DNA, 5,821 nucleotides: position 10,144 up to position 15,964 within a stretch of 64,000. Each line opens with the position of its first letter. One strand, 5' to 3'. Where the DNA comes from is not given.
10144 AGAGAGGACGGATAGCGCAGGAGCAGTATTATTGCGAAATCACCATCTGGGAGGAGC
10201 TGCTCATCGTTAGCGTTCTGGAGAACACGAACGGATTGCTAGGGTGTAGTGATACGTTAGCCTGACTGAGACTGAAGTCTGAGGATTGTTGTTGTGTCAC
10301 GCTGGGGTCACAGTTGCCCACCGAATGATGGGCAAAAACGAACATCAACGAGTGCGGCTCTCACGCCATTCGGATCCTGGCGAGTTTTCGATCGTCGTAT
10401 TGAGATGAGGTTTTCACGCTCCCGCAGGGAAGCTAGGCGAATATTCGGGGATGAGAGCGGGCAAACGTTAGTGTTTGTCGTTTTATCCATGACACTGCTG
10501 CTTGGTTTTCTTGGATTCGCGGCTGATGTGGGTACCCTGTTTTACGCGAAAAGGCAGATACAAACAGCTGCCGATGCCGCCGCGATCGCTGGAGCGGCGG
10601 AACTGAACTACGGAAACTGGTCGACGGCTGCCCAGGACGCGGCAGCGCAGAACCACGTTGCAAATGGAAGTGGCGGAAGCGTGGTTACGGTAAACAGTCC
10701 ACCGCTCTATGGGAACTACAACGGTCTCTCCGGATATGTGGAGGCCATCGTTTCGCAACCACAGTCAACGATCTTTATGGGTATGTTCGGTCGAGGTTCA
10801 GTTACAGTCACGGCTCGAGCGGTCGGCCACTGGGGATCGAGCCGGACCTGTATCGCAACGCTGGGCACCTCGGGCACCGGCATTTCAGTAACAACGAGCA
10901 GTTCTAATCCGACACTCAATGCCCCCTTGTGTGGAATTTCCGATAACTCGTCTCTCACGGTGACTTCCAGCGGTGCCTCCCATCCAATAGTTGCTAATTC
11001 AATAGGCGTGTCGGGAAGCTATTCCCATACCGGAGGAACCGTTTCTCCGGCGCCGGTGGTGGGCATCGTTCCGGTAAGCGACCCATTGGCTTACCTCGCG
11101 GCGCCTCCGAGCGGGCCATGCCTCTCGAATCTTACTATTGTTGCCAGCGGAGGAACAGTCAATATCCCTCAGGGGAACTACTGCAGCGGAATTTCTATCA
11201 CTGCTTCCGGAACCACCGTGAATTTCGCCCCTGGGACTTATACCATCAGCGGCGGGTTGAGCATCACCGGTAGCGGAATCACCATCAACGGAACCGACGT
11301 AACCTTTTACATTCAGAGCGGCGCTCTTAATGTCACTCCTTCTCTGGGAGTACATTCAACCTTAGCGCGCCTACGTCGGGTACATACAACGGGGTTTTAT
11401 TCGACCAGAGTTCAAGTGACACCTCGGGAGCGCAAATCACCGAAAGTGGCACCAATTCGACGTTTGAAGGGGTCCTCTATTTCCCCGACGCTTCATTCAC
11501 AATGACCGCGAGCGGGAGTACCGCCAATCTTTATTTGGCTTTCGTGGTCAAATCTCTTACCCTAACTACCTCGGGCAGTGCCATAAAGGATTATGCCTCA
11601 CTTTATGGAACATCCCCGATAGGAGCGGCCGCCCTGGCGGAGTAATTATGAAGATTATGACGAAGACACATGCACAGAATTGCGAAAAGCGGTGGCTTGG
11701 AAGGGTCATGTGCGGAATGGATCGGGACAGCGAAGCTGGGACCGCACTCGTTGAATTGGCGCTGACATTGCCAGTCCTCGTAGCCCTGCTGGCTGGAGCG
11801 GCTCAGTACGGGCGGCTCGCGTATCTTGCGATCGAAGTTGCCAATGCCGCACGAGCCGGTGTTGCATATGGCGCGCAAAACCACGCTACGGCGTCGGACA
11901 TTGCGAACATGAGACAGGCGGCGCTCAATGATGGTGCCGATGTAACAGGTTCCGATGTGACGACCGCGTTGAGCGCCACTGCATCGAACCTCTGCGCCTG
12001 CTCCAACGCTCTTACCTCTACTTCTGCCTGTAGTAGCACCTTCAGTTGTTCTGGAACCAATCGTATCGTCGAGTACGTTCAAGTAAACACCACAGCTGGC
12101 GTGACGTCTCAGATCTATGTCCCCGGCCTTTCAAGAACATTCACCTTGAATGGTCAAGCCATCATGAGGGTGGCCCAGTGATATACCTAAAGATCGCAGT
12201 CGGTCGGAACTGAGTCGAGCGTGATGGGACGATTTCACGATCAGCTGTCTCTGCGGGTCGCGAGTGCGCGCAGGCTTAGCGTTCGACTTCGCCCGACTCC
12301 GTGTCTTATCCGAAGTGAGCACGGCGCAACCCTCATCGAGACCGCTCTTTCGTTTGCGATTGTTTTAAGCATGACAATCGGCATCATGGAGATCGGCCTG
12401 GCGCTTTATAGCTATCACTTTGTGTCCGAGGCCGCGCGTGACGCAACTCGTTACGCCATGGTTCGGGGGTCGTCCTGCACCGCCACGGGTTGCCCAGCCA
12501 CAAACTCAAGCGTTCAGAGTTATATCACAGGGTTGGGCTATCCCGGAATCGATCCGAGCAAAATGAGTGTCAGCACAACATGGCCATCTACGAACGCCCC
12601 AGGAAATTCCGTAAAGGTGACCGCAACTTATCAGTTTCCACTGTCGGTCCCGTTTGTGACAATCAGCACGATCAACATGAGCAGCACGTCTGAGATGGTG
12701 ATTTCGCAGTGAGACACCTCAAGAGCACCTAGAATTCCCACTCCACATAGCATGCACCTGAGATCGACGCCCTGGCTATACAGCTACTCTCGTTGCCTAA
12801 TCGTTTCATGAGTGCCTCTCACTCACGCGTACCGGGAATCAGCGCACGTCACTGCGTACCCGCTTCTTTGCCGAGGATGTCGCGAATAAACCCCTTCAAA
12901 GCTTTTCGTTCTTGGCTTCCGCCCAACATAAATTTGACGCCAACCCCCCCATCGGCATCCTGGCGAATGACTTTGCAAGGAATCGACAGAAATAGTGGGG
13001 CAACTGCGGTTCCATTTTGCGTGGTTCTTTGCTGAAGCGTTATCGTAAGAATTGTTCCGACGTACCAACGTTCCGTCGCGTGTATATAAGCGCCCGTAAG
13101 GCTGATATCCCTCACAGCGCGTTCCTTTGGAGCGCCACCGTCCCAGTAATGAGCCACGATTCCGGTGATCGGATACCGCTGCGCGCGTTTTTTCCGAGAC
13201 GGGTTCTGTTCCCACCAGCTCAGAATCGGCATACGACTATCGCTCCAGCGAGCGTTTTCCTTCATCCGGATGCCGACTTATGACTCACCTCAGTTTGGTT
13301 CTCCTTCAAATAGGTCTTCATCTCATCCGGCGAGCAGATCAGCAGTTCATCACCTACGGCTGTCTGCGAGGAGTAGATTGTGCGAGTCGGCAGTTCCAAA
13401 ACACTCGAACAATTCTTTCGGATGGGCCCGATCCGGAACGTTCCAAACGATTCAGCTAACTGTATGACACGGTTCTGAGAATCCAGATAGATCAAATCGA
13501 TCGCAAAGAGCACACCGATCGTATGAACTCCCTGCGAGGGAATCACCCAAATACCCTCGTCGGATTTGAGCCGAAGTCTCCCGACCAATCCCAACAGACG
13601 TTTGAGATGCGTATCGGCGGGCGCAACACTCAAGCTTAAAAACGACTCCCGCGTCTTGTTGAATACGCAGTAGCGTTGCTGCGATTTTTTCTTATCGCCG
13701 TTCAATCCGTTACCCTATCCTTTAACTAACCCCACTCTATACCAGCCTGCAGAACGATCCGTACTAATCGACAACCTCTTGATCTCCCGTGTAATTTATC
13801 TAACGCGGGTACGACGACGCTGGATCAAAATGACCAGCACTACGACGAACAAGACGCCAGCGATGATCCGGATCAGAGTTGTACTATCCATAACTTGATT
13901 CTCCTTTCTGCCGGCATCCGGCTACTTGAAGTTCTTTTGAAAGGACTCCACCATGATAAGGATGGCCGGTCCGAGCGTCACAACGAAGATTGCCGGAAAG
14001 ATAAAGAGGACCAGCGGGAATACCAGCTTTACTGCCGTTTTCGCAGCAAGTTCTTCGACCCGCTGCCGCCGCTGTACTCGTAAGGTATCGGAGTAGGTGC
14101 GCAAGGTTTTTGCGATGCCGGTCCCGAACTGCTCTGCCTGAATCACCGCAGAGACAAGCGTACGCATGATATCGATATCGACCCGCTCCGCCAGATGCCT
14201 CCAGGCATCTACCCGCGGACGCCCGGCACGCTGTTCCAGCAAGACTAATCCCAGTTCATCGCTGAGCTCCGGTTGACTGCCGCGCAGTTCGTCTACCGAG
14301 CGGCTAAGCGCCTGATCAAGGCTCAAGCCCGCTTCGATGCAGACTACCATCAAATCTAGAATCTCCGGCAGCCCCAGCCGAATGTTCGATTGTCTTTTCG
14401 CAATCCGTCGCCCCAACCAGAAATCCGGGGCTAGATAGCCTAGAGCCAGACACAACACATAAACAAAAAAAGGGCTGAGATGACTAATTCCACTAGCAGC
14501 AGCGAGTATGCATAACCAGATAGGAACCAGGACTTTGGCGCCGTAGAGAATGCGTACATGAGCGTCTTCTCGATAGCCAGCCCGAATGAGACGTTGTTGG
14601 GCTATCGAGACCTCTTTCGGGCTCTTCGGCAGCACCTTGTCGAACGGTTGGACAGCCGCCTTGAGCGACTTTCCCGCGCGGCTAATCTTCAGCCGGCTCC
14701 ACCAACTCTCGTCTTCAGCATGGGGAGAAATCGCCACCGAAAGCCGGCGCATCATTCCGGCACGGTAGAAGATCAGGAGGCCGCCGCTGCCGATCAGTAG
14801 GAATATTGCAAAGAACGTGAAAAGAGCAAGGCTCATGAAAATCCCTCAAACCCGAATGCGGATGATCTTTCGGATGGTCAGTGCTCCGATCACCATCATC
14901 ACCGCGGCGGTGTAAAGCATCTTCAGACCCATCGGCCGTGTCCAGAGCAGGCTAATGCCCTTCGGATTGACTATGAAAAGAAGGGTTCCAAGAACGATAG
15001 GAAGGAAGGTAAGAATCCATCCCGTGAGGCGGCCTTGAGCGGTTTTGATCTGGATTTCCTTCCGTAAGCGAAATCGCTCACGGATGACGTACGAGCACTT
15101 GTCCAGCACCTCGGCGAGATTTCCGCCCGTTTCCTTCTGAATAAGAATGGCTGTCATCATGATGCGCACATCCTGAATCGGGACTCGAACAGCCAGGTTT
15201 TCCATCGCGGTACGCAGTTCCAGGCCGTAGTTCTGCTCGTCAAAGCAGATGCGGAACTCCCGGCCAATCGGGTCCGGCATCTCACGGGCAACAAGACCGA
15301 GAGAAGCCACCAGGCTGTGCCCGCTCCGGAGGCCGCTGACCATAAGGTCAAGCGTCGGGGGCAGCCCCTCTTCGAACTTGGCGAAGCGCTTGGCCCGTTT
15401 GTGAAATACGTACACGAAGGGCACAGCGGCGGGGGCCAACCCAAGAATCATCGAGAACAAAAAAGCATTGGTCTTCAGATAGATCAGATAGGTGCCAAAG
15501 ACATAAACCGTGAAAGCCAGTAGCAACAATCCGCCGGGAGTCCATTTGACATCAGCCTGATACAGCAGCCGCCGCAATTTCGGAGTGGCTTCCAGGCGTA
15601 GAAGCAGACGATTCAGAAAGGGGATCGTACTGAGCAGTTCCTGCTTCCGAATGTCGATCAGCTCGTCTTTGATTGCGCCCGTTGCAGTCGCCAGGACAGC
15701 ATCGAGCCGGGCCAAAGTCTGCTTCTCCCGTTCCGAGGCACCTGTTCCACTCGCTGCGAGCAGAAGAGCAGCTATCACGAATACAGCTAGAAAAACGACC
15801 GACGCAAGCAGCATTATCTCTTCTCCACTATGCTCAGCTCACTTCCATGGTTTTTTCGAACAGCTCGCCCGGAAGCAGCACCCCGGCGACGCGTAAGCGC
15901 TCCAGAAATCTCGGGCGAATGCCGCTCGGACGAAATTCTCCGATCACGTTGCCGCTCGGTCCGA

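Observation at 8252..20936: Four near-identical sigma54 -24/-12 promoters put flp, both Tad assembly operons and a GT-C glycosyltransferase in one RpoN regulon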

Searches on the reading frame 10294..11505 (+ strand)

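Call 8: search_protein_families(library=pfam, proteins=[window:10294-11505:+])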
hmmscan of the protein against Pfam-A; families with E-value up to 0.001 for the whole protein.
window:10294-11505:+ (403 aa): 1 family
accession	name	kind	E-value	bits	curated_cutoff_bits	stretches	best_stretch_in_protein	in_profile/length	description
PF13400.11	Tad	-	9.4e-12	45.5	22.3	1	56-102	1-46/47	Putative Flp pilus-assembly TadE/G-like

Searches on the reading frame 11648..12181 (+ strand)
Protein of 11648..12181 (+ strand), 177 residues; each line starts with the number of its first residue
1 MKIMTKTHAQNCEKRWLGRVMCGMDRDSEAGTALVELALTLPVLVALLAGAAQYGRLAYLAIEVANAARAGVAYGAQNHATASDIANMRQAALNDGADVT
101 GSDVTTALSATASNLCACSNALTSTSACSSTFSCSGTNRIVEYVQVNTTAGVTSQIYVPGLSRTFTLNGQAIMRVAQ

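Call 8: search_protein_families(library=pfam, proteins=[window:11648-12181:+])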
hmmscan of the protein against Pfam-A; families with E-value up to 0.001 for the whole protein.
window:11648-12181:+ (177 aa): 1 family
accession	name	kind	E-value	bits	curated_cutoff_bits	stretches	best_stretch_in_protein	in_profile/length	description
PF07811.17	TadE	-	1.3e-09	38.4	22.9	1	31-72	1-42/43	TadE-like protein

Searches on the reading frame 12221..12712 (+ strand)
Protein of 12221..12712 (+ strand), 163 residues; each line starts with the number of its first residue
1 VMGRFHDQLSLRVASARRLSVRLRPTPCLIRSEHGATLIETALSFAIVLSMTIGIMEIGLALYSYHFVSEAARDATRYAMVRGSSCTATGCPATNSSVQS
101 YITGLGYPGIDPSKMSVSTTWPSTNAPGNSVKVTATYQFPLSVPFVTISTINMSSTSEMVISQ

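Call 8: search_protein_families(library=pfam, proteins=[window:12221-12712:+])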
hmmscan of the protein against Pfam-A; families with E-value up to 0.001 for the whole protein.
window:12221-12712:+ (163 aa): 1 family
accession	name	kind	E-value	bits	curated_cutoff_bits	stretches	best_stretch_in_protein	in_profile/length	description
PF07811.17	TadE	-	6.3e-09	36.3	22.9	1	35-77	1-43/43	TadE-like protein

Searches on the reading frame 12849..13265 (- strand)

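Call 49: search_protein_families(library=pfam, proteins=[window:12849-13265:-], max_evalue=1)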
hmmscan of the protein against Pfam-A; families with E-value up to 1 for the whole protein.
window:12849-13265:- (138 aa): 2 families
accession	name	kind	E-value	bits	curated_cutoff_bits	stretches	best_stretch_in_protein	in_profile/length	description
PF07238.19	PilZ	-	6.8e-09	36.4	22.5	1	26-127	3-100/102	PilZ domain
PF05699.19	Dimer_Tnp_hAT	-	0.13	12.5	21.4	1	3-38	8-38/84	hAT family C-terminal dimerisation region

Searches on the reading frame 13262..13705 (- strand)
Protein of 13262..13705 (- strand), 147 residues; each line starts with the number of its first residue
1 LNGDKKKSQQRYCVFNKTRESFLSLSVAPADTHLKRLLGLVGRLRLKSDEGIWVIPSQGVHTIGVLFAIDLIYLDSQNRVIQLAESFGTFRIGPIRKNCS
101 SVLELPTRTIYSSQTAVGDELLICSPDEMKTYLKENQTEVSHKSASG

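Call 49: search_protein_families(library=pfam, proteins=[window:13262-13705:-], max_evalue=1)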
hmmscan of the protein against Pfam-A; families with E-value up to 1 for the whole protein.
window:13262-13705:- (147 aa): 1 family
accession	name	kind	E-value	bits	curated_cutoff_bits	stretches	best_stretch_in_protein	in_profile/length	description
PF02643.20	DUF192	-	2.7e-11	43.9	27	1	26-121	2-94/96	Uncharacterized ACR, COG1430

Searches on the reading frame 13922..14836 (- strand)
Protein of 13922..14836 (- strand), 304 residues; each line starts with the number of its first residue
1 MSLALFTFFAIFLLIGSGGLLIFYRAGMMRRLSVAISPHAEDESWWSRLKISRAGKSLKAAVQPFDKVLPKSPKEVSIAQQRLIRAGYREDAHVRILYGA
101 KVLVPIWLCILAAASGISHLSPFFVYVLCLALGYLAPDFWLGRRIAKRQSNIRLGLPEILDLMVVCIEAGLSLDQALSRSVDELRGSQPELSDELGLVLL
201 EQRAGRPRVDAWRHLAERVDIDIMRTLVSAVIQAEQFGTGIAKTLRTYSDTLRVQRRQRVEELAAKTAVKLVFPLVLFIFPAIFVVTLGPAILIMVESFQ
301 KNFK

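Call 8: search_protein_families(library=pfam, proteins=[window:13922-14836:-])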
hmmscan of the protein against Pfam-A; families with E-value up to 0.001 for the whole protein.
window:13922-14836:- (304 aa): 1 family
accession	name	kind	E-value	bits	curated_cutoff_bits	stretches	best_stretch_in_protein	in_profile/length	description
PF00482.28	T2SSF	-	1.3e-19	70.8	25.2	1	160-288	2-124/125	Type II secretion system (T2SS), protein F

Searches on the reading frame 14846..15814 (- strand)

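Call 8: search_protein_families(library=pfam, proteins=[window:14846-15814:-])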
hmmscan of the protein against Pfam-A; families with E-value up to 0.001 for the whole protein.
window:14846-15814:- (322 aa): 1 family
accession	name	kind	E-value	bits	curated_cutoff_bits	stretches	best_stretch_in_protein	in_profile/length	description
PF00482.28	T2SSF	-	1.2e-18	67.7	25.2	1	155-279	2-123/125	Type II secretion system (T2SS), protein F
